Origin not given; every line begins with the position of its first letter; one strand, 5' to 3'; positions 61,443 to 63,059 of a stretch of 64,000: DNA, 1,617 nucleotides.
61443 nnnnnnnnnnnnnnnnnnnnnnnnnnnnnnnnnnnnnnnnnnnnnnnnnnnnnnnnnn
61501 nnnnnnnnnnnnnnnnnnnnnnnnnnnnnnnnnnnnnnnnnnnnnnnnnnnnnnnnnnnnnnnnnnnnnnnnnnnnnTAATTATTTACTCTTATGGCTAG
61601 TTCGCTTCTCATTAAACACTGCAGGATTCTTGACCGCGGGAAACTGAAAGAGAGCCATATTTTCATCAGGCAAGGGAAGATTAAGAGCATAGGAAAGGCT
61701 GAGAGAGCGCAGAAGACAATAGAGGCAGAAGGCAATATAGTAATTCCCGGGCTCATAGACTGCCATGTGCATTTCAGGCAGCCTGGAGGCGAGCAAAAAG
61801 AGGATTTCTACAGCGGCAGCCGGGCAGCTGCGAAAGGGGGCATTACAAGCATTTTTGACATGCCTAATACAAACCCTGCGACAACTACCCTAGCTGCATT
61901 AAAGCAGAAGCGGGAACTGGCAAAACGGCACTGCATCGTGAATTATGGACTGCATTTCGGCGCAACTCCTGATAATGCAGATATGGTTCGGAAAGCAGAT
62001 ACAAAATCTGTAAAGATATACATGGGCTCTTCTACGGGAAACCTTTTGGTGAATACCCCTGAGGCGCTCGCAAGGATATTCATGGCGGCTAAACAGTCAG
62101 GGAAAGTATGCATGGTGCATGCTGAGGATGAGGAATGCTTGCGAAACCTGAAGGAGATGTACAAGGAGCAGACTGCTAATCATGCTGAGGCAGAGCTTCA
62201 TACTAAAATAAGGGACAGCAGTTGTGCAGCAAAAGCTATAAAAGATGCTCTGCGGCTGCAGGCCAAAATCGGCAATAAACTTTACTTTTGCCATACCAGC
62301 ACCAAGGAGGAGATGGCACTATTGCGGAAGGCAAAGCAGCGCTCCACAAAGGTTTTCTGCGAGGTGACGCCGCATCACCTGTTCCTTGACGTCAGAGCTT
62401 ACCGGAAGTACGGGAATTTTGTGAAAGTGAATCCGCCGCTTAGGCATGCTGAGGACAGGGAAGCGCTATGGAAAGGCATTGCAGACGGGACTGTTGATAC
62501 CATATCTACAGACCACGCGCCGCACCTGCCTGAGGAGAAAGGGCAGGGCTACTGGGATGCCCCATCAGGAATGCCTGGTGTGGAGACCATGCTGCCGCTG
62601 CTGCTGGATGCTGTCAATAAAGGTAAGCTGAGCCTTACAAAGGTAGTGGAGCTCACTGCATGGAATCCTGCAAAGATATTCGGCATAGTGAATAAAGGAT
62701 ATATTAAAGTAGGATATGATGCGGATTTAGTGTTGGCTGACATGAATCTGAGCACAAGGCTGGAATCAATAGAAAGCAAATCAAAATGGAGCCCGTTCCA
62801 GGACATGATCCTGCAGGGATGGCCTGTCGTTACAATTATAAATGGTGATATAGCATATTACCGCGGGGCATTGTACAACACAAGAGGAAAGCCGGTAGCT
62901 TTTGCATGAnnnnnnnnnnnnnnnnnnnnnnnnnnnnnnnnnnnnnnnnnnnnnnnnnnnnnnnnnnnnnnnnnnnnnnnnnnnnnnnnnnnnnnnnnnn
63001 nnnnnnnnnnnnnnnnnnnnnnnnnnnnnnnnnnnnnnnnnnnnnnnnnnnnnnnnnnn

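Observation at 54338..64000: Near-complete pyrimidine operon with a Nudix hydrolase wedged between carA and carB, an unknown helical protein before pyrE, and no pyrF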

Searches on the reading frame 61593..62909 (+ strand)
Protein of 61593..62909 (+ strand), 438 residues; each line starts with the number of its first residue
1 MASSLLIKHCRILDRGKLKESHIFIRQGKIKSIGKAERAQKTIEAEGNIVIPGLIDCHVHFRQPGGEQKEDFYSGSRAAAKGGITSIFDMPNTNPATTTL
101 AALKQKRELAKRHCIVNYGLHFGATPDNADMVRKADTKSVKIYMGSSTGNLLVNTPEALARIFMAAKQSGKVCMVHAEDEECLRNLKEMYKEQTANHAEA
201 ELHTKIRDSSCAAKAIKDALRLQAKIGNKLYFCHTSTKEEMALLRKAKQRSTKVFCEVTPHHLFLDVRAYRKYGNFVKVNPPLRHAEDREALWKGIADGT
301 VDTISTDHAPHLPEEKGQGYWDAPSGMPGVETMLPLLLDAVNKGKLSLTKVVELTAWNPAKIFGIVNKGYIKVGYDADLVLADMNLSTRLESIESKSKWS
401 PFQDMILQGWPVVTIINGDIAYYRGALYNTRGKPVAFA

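Call 5: search_protein_families(library=pfam, proteins=[window:61593-62909:+], max_evalue=0.01)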
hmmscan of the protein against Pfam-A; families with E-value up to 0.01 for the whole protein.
window:61593-62909:+ (438 aa): 2 families
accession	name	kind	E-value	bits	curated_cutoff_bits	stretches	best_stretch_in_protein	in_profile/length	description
PF01979.26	Amidohydro_1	-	4e-32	112.2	25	1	49-420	1-344/345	Amidohydrolase family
PF07969.17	Amidohydro_3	-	8.3e-14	52.3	29.7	1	344-422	405-472/472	Amidohydrolase family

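Call 7: search_protein_families(library=ncbifam, proteins=[window:61593-62909:+], max_evalue=0.01)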
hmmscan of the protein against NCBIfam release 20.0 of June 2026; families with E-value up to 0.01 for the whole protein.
window:61593-62909:+ (438 aa): 75 families (the best 25 are shown)
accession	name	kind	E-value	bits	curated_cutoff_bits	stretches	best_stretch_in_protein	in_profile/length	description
NF005751.0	PRK07575.1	equivalog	1.1e-142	475.6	529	1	2-437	2-436/440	dihydroorotase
NF006559.0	PRK09060.1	equivalog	1.5e-130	435.5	482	1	4-437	6-438/444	dihydroorotase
NF002668.0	PRK02382.1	equivalog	3.1e-126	421.6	452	1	12-432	13-421/436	dihydroorotase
NF006688.0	PRK09236.1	equivalog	3.3e-126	421.7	535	1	3-436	2-441/444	dihydroorotase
TIGR00857.1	pyrC_multi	subfamily_domain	2.6e-115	385.7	279.05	1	17-422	2-409/412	dihydroorotase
NF003271.0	PRK04250.1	equivalog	2.1e-93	313.2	405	1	7-424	5-390/407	dihydroorotase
NF006837.0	PRK09357.1-2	equivalog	1e-88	297.8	575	1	5-425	3-425/428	dihydroorotase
TIGR03178.1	allantoinase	equivalog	7.3e-85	285.4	357.85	1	5-433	2-437/441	allantoinase AllB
NF004839.0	PRK06189.1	equivalog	1.7e-84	284.1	631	1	4-426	4-435/451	allantoinase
NF002284.0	PRK01211.1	subfamily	1.6e-77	261.2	462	1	15-420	10-387/409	dihydroorotase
NF006841.0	PRK09357.2-2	equivalog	4.6e-77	259.5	640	1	7-424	4-419/421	dihydroorotase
TIGR02033.1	D-hydantoinase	equivalog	2.2e-76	257.6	393.25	1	5-432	1-447/454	dihydropyrimidinase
NF006836.0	PRK09357.1-1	equivalog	8.7e-75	252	538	1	4-426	3-428/432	dihydroorotase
NF009941.0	PRK13404.1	subfamily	4.6e-74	249.8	647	1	5-433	6-455/478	dihydropyrimidinase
NF006839.0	PRK09357.1-4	equivalog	4e-73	246.4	576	1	5-422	2-420/422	dihydroorotase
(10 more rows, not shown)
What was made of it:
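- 61593..62909 (+): pyrC, dihydroorotase. TIGR00857 scores 385.7 bits against a cutoff of 279 (call 7).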
